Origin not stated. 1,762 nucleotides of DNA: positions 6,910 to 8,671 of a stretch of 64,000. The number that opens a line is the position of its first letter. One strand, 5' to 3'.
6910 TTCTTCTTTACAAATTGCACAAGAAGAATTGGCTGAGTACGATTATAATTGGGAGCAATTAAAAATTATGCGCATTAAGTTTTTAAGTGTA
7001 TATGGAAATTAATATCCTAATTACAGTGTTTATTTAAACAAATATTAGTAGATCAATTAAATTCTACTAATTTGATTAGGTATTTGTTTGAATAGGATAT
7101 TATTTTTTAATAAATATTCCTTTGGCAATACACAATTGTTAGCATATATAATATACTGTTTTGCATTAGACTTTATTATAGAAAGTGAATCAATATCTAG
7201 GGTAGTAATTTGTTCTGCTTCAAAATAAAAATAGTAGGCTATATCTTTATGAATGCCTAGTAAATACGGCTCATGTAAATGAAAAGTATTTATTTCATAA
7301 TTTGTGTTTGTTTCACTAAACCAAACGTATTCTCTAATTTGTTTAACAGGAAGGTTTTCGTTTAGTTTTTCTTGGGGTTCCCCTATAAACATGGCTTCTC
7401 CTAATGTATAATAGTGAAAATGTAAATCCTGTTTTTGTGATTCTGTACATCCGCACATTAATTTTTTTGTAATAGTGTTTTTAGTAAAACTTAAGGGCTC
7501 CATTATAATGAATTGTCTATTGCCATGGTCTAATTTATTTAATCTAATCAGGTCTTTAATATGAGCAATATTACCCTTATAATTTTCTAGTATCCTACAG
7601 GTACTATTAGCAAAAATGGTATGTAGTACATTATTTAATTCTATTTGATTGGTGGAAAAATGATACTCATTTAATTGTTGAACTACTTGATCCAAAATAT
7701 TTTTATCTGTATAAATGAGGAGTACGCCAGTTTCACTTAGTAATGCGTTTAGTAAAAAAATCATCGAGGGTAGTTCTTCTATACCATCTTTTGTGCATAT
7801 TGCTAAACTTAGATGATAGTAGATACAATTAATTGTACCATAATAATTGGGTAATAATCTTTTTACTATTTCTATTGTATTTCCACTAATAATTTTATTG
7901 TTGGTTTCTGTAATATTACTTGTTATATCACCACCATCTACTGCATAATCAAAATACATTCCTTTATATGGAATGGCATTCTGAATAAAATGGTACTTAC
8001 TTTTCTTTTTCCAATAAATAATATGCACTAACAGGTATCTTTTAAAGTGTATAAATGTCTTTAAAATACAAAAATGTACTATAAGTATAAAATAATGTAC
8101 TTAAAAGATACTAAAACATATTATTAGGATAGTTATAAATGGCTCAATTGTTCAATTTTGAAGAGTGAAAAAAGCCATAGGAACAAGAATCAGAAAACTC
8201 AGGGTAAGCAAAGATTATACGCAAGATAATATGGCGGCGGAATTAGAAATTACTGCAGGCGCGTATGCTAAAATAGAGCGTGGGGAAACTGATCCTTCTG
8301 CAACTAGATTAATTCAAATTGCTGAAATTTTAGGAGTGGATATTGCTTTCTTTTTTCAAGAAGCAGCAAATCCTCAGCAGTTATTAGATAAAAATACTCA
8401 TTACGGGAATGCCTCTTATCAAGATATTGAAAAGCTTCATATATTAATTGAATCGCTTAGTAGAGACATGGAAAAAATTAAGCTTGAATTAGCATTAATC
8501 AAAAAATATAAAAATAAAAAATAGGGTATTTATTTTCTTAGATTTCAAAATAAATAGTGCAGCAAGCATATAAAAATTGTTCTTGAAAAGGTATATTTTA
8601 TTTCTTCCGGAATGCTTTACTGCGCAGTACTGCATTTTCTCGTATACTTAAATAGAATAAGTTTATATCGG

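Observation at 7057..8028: Intact but apparently dead, TRD-less type III R-M Mod homologue with no Res partner: a possible pseudo-methyltransferase or decoy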

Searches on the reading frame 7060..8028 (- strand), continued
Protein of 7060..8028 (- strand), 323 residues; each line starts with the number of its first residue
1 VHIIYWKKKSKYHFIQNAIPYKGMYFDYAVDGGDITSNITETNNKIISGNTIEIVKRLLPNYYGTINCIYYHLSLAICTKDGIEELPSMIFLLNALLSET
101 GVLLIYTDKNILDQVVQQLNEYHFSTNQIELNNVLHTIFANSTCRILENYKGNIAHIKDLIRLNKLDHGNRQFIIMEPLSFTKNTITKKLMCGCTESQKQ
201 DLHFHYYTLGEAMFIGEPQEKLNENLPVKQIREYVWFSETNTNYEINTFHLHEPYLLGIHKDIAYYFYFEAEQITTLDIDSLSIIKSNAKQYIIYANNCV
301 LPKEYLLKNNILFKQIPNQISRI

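Call 86: find_related_loci(query=A8, collection=viral_contigs, flank=5000)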
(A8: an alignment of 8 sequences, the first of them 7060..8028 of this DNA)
Query A8 (323 aa) in viral_contigs; peptide patterns used: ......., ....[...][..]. (x = any residue, [..] = any of these).
102 stretches matched a pattern; 4 encode a relative of the query (tblastn E <= 1e-3); 4 distinct loci.
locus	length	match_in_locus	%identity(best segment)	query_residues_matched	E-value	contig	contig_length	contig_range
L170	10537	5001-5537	39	146-322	4e-36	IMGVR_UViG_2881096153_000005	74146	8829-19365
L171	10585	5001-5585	36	134-323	3e-32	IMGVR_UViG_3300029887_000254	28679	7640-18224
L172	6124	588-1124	35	146-323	9e-31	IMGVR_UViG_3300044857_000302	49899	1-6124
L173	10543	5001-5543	34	146-323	6e-28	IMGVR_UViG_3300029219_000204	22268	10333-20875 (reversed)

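Call 87: fold_search(model_id=the predicted structure, library=viral)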
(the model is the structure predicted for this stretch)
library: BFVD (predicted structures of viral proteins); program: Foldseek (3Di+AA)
matches with E <= 10: 756; with E <= 0.001: 1
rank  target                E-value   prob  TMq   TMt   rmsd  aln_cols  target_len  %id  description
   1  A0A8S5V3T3            3.8e-04  0.91  0.22  0.11  11.4       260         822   13  NLR family CARD domain-containing protein-inhibition, Muti-domain, Innate Immunity, Phosphorylation [Siphoviridae sp. cteDy1]
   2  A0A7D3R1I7            1.2e-02  0.90  0.23  0.31   6.6       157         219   18  Uncharacterized protein [Fadolivirus FV1/VV64]
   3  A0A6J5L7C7            1.3e-02  0.41  0.21  0.13  10.2       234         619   12  Replicative DNA helicase [uncultured Caudovirales phage]
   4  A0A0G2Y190            1.5e-02  0.51  0.22  0.34   9.5       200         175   14  Uncharacterized protein [Acanthamoeba polyphaga mimivirus]
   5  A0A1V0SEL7            1.5e-02  0.47  0.19  0.30  11.5       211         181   13  p-loop NTPase domain protein [Hokovirus HKV1]
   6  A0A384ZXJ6            1.5e-02  0.96  0.27  0.23   6.3       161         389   12  DNA methylase N-4/N-6 domain-containing protein [Dickeya phage vB_DsoM_JA29]
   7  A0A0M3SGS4            1.6e-02  0.80  0.24  0.27   8.8       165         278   10  (no name in the UniProt tables at hand)
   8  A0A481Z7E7            3.2e-02  0.66  0.24  0.23  10.2       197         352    9  ATPase domain protein [Pithovirus LCPAC104]
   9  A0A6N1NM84            3.6e-02  0.35  0.26  0.30  12.8       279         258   11  Uncharacterized protein [Tupanvirus soda lake]
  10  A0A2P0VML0            4.9e-02  0.28  0.19  0.15  11.6       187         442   14  Putative RING finger domain-containing protein [Tetraselmis virus 1]
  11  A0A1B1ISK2            4.9e-02  0.18  0.17  0.16  13.0       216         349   15  (no name in the UniProt tables at hand)
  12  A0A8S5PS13            5.5e-02  0.10  0.19  0.19  22.1       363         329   10  DNA encapsidation protein [Podoviridae sp. ctdKF3]
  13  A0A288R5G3            6.2e-02  0.23  0.21  0.10  17.2       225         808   11  ORF (Fragment) [Ceratobasidium hypovirus-like]
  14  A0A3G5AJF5            6.6e-02  0.38  0.22  0.20  14.7       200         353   12  Uncharacterized protein [Sylvanvirus sp.]
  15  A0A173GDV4            7.4e-02  0.23  0.18  0.30   9.3       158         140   13  Uncharacterized protein [Erwinia phage vB_EamM_Simmy50]
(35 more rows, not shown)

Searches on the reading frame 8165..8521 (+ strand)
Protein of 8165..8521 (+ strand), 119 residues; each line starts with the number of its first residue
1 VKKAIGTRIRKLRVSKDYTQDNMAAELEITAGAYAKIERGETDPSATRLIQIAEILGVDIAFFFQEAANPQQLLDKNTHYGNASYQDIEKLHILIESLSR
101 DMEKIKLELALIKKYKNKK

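Call 69: search_solved_structures(query=window:8165-8521:+, max_evalue=1)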
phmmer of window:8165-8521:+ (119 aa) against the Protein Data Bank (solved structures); distinct sequences matched with E-value up to 1: 29.
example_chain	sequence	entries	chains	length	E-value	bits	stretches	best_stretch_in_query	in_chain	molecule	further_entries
9sf2_A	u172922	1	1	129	4e-10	43.6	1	4-118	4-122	Transcriptional regulator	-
3f51_A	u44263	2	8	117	0.00065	23.7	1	2-72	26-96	Clp gene regulator (ClgR)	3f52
9k3w_A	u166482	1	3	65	0.00098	23.1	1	7-66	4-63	Transcriptional regulator, PbsX family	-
5w4n_A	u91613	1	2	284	0.0017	22.3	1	1-65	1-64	Transcriptional regulator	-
5w4m_A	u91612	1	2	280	0.0018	22.2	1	1-65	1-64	Transcriptional regulator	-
4yv6_A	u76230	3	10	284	0.0023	21.9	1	1-65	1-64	Transcriptional regulator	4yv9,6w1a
7n1n_B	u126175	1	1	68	0.0032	21.5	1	2-63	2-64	ComR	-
7n10_B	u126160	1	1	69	0.0039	21.1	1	2-63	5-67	ComR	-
1y9q_A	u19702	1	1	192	0.0045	21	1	2-78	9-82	transcriptional regulator, HTH_3 family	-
7t5u_A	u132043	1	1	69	0.013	19.5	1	5-65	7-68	Helix-turn-helix domain-containing protein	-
8tac_A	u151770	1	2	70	0.015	19.2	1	3-59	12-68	DBP48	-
9xz9_A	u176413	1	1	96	0.028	18.4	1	5-60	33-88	Quorum sensing controller protein QseC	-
7t8i_A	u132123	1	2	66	0.038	18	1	4-61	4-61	Phage element (ICEBs1)transcriptional regulator (Xre family)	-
10lg_A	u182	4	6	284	0.056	17.5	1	1-61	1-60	Positive transcriptional regulator MutR family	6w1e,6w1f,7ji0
5fd4_A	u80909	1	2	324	0.071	17.1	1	3-61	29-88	ComR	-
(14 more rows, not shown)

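Call 70: search_protein_families(library=padloc, proteins=[window:8165-8521:+], max_evalue=0.001)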
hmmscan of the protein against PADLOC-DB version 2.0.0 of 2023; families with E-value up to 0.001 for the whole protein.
window:8165-8521:+ (119 aa): 16 families
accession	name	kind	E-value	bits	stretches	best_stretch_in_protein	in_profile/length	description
PDLC02926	HTH_VI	-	4.6e-12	44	1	5-72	2-69/92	-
PDLC04142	capH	-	2e-11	42.9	1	1-98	3-98/103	capH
PDLC03947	RmrA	-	1.5e-10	38.4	1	2-71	9-78/383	-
PDLC03952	RmrA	-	3.9e-09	33.8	1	3-77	21-95/395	-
PDLC03945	RmrA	-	1e-08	32.8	1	5-93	3-93/394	-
PDLC03954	RmrA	-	1e-07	29.2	1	5-71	11-77/380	-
PDLC03949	RmrA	-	1.3e-07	28.8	1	7-69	5-67/363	-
PDLC03955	RmrA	-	7.5e-07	26.7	1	15-80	31-94/371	-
PDLC03951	RmrA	-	7.7e-07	26.4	1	6-70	10-74/400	-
PDLC03665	Control_protein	-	1.2e-06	26.6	1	5-60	9-65/77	control protein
PDLC03944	RmrA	-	1.6e-06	25.5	1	3-69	5-71/384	-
PDLC04775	PDC-M69A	-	3.7e-06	25.4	1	3-70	6-73/113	-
PDLC03943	RmrA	-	2.1e-05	21.8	1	6-80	4-76/370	-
PDLC03953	RmrA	-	4.3e-05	20.9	1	3-96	4-97/373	-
PDLC03946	RmrA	-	6.9e-05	19.7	1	8-69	6-67/357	-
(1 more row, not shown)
